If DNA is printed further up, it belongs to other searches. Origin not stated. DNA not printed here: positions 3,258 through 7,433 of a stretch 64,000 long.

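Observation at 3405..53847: Two adjacent giant ORFs (about 10.45k and 6.29k codons) occupy about 79% of the window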

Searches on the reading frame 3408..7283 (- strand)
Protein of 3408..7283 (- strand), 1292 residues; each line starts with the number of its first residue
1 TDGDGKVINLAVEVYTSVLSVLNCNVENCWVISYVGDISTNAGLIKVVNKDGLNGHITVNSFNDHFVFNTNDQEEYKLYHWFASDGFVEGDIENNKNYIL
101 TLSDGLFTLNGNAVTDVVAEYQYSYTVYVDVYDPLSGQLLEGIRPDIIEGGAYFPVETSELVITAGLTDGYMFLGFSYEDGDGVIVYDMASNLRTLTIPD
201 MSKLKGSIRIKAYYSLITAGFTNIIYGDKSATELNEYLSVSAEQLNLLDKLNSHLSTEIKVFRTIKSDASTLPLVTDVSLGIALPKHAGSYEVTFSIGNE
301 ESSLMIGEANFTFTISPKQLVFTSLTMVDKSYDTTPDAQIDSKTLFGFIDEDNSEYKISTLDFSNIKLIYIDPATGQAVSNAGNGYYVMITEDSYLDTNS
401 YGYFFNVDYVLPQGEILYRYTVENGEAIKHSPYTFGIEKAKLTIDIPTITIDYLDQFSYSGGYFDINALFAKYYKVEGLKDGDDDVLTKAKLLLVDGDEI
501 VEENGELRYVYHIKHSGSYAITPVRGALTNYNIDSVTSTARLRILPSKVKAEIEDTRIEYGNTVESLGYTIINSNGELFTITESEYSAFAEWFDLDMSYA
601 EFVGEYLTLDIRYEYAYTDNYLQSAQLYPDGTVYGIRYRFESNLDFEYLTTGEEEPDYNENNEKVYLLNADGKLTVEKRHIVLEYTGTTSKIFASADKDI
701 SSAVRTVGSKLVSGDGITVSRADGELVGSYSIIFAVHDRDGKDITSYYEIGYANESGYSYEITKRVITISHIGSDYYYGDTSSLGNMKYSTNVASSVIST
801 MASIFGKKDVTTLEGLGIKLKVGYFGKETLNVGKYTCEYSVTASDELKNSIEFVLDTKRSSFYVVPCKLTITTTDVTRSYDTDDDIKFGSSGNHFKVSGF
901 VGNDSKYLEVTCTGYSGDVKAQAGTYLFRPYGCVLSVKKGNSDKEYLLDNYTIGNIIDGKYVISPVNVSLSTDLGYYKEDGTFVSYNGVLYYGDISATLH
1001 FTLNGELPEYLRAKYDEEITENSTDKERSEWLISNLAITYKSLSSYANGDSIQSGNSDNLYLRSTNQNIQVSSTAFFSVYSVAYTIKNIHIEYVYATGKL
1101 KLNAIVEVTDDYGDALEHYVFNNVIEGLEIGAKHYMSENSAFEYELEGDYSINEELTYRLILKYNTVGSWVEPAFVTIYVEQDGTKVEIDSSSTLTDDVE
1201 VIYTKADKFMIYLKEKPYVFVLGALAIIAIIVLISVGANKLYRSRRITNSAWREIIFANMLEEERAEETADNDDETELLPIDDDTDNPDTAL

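Call 89: search_solved_structures(query=window:3408-7283:-, max_evalue=0.01)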
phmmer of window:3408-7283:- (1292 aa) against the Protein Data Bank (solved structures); distinct sequences matched with E-value up to 0.01: 0.

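Call 93: search_protein_families(library=ncbifam, proteins=[window:3408-6683:-], max_evalue=0.01)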
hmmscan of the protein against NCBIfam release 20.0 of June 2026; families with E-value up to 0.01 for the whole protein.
window:3408-6683:- (1092 aa): 0 families
